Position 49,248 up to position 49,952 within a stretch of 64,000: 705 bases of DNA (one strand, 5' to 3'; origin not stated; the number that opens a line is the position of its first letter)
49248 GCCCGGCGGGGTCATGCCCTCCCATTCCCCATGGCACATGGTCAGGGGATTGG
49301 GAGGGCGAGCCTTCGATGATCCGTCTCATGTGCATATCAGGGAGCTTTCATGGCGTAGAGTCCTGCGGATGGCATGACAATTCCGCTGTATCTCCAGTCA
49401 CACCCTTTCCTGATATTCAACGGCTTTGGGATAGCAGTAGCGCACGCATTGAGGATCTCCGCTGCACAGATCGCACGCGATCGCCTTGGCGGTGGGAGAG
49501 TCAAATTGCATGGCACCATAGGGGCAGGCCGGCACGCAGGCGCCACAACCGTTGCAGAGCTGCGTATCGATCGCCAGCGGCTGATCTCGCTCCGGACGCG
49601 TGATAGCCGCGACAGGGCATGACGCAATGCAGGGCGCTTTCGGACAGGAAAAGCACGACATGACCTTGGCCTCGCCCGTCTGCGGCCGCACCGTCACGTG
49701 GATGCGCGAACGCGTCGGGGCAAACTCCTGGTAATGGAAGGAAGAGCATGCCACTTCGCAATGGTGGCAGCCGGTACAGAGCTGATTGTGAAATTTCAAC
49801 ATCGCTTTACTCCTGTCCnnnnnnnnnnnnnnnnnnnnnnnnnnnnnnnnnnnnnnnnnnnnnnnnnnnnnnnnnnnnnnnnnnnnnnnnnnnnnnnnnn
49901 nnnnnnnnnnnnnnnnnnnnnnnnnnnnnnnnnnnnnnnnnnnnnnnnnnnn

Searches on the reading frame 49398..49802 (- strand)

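Call 46: search_protein_families(library=pfam, proteins=[window:49398-49802:-])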
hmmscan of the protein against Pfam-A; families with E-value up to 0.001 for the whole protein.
window:49398-49802:- (134 aa): 11 families
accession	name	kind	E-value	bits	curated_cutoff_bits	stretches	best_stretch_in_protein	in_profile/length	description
PF13187.11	Fer4_9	-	2.3e-10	40.8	27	1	50-98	2-52/52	4Fe-4S dicluster domain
PF12838.12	Fer4_7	-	3.1e-10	40.8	27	1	50-97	2-52/52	4Fe-4S dicluster domain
PF13247.11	Fer4_11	-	5.8e-10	39.7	26.2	1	49-132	9-99/100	4Fe-4S dicluster domain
PF00037.32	Fer4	-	5.3e-09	36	21.1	1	78-98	3-23/24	4Fe-4S binding domain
PF25160.1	LdpA_Fe-S-bd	-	1.9e-08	34.4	27.6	1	53-99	5-44/49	LdpA Fe-S cluster-binding domain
PF12837.12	Fer4_6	-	2.8e-08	33.7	25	1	77-97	3-23/24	4Fe-4S binding domain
PF12797.12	Fer4_2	-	1.8e-07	31.1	24.5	1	77-95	4-22/22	4Fe-4S binding domain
PF12800.12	Fer4_4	-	7.5e-06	26.3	24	1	81-96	2-17/17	4Fe-4S binding domain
PF13237.11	Fer4_10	-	9.6e-06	25.9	25.5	1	49-94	8-53/53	4Fe-4S dicluster domain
PF14697.11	Fer4_21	-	1.6e-05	25.3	35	1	49-98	7-57/59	4Fe-4S dicluster domain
PF13484.11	Fer4_16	-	0.0004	21.5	30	0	50-72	2-21/66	4Fe-4S double cluster binding domain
